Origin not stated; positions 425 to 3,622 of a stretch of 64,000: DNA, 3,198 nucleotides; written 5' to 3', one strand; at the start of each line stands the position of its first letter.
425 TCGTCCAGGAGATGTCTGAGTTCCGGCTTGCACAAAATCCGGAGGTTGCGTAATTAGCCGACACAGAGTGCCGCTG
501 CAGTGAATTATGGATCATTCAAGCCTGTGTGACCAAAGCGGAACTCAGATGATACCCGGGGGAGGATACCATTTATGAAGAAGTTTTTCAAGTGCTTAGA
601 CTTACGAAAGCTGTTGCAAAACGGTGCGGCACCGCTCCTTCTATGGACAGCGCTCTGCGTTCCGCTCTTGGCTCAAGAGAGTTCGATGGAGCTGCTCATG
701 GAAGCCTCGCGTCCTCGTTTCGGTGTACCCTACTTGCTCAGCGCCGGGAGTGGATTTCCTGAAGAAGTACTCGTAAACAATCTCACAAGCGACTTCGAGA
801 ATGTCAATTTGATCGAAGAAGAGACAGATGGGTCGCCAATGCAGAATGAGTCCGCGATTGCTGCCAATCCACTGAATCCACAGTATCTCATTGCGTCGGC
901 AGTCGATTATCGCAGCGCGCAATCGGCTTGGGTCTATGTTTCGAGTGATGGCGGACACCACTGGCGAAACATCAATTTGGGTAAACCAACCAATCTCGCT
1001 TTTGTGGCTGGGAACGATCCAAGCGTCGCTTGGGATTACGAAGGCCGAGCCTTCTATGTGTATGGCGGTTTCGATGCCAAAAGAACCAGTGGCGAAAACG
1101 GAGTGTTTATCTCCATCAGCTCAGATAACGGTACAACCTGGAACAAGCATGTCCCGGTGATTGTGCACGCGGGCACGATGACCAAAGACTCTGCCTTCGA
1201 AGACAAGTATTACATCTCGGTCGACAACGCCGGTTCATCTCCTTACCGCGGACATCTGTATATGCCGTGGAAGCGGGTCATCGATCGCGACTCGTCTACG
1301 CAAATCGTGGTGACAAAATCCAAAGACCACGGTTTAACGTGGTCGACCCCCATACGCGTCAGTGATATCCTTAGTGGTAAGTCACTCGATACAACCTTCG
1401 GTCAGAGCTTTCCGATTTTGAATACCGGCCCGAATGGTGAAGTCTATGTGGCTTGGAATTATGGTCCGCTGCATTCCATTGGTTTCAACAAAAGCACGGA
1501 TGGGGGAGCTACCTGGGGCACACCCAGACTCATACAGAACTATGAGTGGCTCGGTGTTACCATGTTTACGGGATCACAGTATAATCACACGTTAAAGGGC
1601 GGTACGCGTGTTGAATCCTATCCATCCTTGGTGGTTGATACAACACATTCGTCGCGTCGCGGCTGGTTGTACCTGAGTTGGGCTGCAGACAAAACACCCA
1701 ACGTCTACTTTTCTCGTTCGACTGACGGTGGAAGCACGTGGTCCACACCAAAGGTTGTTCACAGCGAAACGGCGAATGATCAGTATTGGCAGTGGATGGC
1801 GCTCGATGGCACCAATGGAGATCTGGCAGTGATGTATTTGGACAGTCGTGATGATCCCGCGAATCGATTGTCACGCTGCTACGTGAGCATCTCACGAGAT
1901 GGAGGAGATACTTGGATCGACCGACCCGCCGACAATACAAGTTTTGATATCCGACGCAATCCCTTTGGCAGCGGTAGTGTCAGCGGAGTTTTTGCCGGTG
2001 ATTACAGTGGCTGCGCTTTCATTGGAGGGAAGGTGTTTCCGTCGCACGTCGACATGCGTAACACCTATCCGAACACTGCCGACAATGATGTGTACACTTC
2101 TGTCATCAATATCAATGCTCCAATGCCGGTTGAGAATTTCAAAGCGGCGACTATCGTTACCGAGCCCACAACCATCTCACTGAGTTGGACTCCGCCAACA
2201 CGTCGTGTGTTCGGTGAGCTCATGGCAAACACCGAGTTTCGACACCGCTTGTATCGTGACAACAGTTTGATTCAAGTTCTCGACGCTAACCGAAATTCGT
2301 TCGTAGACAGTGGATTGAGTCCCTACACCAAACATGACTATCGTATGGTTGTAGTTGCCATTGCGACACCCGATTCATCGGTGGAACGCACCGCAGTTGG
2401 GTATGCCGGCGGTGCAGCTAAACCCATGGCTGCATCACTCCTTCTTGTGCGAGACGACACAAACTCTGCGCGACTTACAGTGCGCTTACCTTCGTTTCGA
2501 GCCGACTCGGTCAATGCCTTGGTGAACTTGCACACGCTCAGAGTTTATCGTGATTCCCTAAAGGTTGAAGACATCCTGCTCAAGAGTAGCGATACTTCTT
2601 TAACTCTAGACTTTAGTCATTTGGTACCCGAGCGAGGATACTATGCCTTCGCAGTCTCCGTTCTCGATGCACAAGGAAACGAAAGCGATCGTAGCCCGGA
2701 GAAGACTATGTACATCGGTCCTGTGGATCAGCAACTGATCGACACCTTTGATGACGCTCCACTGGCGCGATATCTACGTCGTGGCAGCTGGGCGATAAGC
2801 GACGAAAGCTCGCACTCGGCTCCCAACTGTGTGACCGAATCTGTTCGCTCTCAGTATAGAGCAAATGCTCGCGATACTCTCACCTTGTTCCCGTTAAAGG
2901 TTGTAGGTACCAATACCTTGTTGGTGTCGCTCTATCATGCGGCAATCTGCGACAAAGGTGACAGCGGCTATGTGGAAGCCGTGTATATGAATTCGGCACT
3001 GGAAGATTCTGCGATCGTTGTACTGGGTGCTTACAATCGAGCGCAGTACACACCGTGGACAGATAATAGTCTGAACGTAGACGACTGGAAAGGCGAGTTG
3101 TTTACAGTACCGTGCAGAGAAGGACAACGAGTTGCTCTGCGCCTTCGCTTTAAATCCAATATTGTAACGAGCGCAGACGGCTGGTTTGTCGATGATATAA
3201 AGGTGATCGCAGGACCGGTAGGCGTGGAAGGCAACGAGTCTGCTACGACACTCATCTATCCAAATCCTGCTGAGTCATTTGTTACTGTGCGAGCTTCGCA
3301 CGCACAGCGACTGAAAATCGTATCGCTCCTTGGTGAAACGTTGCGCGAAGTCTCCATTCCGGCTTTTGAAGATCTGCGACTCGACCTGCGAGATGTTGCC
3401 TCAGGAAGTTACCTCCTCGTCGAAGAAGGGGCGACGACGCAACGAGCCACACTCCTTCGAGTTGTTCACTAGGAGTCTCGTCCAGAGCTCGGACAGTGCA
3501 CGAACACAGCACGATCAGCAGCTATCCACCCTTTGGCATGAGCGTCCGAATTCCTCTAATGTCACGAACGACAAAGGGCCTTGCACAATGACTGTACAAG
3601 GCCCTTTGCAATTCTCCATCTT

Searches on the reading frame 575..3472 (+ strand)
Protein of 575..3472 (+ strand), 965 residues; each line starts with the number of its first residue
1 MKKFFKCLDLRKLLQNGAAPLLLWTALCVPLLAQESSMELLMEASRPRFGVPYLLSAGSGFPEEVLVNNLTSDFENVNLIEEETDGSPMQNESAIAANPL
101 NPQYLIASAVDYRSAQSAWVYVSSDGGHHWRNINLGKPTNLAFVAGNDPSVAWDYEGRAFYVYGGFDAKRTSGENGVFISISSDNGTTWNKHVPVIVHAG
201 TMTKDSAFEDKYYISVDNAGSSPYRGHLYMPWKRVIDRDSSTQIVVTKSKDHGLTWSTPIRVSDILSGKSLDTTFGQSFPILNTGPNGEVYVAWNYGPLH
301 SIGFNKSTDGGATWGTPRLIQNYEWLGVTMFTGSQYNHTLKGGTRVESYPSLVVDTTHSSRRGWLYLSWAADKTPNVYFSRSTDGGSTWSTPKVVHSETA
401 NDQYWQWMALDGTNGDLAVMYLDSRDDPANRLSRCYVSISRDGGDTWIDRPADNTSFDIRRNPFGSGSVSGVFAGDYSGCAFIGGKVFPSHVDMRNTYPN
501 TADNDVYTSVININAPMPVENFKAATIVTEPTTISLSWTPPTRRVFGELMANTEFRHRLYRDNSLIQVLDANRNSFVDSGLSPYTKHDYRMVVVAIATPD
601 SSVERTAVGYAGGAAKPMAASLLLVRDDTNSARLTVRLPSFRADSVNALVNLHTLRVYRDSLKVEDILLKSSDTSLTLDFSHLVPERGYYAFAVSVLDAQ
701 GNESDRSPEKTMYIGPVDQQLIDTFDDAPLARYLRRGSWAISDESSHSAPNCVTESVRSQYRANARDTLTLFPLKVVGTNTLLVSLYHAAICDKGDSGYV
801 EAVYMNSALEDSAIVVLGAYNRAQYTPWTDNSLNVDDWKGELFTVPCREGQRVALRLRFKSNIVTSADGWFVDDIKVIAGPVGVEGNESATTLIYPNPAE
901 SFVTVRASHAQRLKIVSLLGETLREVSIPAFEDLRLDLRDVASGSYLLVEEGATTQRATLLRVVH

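Call 9: search_protein_families(library=pfam, proteins=[window:575-3472:+], max_evalue=0.01)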
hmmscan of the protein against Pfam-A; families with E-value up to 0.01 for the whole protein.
window:575-3472:+ (965 aa): 5 families
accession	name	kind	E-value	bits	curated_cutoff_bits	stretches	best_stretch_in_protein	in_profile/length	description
PF13088.12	BNR_2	-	5e-11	42.9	31.4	1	239-448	77-249/277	BNR repeat-like domain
PF18962.6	Por_Secre_tail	-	1.3e-05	25.8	27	1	894-949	1-61/75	Secretion system C-terminal sorting domain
PF24316.1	Tli3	-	1.9e-05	25.5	27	0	371-393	78-100/129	T6SS Tli3 immunity protein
PF02012.26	BNR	-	0.0023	18.1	27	0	181-191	2-12/12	BNR/Asp-box repeat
PF23861.1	Ribophorin_II_2nd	-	0.0034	18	23.4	1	656-718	43-98/105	Ribophorin II second domain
